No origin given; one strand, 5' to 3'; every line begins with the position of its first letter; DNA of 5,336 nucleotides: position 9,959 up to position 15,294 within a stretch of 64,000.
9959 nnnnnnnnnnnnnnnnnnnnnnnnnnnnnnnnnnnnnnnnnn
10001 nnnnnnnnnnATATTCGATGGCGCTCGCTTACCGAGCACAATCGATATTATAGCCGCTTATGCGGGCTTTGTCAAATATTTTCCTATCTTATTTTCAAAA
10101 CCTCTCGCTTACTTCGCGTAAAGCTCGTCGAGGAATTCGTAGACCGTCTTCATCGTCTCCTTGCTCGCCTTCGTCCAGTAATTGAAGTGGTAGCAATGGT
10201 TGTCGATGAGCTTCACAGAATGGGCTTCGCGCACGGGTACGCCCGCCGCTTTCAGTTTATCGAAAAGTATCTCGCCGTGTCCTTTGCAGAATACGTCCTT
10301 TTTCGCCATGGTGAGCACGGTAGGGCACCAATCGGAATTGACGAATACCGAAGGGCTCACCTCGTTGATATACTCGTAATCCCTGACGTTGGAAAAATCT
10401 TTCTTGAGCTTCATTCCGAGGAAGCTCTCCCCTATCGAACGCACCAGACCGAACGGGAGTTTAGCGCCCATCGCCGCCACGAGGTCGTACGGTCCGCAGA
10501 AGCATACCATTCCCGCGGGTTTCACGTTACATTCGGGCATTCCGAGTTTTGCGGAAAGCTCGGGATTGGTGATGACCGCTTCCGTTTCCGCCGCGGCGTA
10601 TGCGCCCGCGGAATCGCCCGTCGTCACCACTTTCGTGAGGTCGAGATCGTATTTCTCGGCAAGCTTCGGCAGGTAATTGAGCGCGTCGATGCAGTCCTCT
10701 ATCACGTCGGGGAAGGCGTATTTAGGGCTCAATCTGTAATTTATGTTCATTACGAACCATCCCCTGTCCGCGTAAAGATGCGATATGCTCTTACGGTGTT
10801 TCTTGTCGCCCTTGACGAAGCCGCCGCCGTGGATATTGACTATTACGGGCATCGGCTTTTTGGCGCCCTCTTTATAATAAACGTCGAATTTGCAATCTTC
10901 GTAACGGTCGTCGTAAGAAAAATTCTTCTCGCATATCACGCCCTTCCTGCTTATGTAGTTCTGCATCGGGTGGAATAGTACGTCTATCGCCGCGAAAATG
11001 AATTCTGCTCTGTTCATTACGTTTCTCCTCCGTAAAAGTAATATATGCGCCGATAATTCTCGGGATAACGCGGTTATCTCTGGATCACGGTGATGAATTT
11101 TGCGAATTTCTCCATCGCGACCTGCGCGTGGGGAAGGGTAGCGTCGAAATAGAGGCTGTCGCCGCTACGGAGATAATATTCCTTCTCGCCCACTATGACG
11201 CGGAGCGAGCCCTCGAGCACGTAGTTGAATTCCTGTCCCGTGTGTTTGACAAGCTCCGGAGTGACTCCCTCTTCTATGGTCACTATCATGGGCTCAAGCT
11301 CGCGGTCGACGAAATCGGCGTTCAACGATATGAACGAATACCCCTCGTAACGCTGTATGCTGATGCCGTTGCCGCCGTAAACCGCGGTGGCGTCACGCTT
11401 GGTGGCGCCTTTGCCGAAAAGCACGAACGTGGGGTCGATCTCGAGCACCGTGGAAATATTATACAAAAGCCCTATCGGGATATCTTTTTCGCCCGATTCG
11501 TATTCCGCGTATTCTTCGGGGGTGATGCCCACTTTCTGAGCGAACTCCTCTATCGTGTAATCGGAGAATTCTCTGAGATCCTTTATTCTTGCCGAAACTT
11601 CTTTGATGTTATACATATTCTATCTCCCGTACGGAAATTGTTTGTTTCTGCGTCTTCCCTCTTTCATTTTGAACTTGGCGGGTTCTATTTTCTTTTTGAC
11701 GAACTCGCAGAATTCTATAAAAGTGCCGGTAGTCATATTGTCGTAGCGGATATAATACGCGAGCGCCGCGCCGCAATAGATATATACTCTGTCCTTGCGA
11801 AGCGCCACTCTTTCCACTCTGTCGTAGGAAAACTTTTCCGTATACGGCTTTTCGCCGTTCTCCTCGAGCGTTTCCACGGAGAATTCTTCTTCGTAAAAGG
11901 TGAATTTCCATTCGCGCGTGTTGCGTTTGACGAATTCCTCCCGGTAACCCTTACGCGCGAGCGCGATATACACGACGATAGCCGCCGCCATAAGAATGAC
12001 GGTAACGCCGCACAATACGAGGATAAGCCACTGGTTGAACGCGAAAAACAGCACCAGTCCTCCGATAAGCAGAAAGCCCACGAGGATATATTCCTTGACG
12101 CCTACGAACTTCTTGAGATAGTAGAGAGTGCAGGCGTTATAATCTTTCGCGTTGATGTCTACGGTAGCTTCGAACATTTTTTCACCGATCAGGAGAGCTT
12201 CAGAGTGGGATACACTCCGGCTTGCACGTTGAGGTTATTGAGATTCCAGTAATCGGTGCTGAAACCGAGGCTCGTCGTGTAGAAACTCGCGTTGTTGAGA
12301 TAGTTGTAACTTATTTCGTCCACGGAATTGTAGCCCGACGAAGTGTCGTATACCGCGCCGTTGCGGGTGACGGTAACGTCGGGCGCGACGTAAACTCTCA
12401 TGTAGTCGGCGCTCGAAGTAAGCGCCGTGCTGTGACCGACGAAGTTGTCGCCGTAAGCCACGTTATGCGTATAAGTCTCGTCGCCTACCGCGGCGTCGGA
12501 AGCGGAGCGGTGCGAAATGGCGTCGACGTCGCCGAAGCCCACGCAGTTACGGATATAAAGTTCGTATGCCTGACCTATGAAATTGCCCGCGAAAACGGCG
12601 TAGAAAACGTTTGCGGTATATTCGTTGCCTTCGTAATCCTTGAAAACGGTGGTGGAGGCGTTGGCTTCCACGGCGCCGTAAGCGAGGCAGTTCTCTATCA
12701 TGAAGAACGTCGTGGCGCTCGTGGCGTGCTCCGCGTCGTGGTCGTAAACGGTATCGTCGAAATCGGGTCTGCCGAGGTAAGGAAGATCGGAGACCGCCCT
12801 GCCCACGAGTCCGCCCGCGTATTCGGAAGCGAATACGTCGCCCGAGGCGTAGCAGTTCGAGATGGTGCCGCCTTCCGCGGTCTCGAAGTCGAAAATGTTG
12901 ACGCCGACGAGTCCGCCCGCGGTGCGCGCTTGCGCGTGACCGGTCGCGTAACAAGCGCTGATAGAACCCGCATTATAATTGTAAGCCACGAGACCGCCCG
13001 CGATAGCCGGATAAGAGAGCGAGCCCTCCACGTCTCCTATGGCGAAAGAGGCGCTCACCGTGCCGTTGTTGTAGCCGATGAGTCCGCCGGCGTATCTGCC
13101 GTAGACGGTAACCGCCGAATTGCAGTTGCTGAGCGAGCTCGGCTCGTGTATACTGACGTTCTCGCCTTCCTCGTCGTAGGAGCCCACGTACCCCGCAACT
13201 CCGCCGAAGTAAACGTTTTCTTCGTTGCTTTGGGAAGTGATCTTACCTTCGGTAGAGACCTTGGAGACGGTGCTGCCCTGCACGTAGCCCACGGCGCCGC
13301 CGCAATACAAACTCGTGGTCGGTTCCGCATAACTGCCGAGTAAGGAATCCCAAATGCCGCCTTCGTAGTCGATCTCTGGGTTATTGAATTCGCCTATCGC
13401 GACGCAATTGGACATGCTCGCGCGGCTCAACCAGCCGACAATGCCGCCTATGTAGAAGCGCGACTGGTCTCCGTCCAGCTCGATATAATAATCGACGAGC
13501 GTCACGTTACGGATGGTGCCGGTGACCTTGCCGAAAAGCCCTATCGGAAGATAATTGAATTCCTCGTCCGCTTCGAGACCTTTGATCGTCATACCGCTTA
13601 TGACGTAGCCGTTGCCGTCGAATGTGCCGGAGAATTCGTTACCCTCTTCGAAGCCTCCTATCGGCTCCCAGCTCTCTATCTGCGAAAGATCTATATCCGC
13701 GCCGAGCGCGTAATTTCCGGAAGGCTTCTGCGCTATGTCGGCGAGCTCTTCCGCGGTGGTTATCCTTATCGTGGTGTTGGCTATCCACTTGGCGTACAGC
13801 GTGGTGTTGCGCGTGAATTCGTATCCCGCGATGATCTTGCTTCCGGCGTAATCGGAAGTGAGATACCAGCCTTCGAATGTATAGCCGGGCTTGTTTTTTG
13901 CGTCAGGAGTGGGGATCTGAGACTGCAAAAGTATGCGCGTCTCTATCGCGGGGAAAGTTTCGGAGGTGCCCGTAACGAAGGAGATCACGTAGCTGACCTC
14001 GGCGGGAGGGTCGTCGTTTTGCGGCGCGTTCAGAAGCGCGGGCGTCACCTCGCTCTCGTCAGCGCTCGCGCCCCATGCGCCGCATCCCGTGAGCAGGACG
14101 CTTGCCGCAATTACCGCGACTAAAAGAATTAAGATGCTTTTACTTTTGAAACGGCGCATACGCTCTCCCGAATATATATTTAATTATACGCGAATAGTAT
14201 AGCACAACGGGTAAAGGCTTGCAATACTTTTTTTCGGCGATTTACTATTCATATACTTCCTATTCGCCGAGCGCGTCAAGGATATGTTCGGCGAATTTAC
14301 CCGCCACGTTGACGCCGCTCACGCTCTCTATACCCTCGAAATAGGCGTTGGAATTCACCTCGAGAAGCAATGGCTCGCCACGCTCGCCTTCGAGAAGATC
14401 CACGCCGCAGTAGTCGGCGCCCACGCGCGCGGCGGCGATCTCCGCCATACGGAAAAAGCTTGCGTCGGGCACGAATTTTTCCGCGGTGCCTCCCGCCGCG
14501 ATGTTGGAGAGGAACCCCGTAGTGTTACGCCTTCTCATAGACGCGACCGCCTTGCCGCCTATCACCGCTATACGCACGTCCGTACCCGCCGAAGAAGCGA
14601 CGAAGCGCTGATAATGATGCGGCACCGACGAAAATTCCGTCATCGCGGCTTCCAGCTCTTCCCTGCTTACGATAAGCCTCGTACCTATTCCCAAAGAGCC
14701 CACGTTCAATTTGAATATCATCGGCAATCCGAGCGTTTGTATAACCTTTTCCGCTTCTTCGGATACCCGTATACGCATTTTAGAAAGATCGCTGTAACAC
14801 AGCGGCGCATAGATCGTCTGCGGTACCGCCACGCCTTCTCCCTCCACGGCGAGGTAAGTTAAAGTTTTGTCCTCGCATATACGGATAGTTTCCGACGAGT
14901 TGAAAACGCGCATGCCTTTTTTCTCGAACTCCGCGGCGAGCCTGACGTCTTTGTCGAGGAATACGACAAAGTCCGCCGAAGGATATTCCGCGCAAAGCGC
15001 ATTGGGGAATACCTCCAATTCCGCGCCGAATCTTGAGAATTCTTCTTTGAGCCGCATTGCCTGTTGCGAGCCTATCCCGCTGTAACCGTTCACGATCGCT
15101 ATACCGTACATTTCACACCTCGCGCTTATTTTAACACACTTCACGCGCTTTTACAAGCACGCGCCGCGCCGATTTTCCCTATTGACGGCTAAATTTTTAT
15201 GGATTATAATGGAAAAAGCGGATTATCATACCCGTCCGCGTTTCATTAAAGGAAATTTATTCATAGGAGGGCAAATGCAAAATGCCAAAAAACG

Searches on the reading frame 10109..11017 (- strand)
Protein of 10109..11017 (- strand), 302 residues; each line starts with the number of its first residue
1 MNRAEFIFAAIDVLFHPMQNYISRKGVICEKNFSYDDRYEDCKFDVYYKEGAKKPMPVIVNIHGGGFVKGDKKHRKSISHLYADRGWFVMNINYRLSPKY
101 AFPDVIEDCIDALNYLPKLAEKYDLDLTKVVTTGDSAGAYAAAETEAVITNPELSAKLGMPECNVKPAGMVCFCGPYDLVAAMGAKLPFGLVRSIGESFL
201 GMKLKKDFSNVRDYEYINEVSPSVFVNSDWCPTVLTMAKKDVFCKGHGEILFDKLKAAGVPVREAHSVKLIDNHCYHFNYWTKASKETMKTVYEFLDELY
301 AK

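Call 18: search_protein_families(library=pfam, proteins=[window:10109-11017:-], max_evalue=0.001)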
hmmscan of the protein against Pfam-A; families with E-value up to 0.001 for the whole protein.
window:10109-11017:- (302 aa): 4 families
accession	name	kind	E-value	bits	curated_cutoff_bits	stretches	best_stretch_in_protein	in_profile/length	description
PF20434.5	BD-FAE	-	2.3e-32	112.7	26.8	1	45-242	2-201/215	BD-FAE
PF07859.19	Abhydrolase_3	-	4.3e-20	72.8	25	1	59-263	1-197/210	alpha/beta hydrolase fold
PF00135.34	COesterase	-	1.4e-06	28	27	1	32-98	75-144/515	Carboxylesterase family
PF00326.27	Peptidase_S9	-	0.00038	20.4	22.6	0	106-143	45-79/213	Prolyl oligopeptidase family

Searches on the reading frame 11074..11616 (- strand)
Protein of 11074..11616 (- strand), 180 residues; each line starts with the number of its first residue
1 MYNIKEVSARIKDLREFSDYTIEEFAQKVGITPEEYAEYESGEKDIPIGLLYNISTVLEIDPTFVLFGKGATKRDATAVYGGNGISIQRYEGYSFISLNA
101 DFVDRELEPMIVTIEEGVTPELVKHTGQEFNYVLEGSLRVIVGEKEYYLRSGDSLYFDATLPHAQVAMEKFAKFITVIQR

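Call 18: search_protein_families(library=pfam, proteins=[window:11074-11616:-], max_evalue=0.001)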
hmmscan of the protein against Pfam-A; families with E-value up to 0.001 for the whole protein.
window:11074-11616:- (180 aa): 5 families
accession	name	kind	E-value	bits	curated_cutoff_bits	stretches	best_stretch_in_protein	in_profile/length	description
PF07883.17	Cupin_2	-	1.6e-13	50.6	27.2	1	111-166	2-57/70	Cupin domain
PF01381.28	HTH_3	-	5.1e-09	36.5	23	1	11-64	1-54/55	Helix-turn-helix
PF12844.13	HTH_19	-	3.6e-07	30.4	30.2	1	10-65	3-58/64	Helix-turn-helix domain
PF05899.18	Cupin_3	-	2.4e-05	24.4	23.5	1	127-161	25-60/74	EutQ-like cupin domain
PF13560.12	HTH_31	-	0.0002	22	27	1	8-47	3-43/64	Helix-turn-helix domain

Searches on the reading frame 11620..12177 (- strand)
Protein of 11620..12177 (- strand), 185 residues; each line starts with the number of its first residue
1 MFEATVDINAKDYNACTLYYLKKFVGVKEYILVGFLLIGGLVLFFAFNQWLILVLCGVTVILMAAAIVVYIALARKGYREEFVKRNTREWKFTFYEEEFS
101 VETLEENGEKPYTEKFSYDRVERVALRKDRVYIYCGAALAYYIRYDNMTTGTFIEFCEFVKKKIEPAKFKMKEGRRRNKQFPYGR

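Call 18: search_protein_families(library=pfam, proteins=[window:11620-12177:-], max_evalue=0.001)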
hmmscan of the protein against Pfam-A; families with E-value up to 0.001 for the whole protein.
window:11620-12177:- (185 aa): 0 families

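Call 46: search_protein_families(library=ncbifam, proteins=[window:11620-12177:-], max_evalue=0.001)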
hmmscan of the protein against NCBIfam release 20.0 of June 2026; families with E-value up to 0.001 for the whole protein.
window:11620-12177:- (185 aa): 1 family
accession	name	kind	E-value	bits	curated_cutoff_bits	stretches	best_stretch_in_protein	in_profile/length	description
NF045951.1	MAG0110_fam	subfamily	0.00058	19.2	98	1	31-89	150-207/237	MAG0110 family membrane protein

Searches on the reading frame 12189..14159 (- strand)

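Call 19: search_protein_families(library=pfam, proteins=[window:12189-14159:-], max_evalue=0.001)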
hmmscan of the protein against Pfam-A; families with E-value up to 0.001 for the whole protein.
window:12189-14159:- (656 aa): 2 families
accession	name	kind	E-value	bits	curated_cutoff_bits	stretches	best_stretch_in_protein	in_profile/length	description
PF07581.17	Glug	-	1.4e-19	69.5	20.5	2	412-442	3-27/28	The GLUG motif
PF09479.16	Flg_new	-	8.5e-09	35.9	27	1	57-124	1-65/65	Listeria-Bacteroides repeat domain (List_Bact_rpt)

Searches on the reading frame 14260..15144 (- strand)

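Call 19: search_protein_families(library=pfam, proteins=[window:14260-15144:-], max_evalue=0.001)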
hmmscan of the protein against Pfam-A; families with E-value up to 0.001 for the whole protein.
window:14260-15144:- (294 aa): 4 families
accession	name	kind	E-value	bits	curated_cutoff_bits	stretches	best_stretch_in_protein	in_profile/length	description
PF08443.16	RimK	-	3.1e-25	89.3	21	1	126-288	25-188/188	RimK-like ATP-grasp domain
PF14397.11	ATPgrasp_ST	-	2.8e-06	27.2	31.4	0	78-187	7-109/278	Sugar-transfer associated ATP-grasp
PF02955.21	GSH-S_ATP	-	0.0002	21.3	23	1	167-251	63-152/175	Prokaryotic glutathione synthetase, ATP-grasp domain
PF02655.19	ATP-grasp_3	-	0.00074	20.1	23.2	0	90-265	1-155/160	ATP-grasp domain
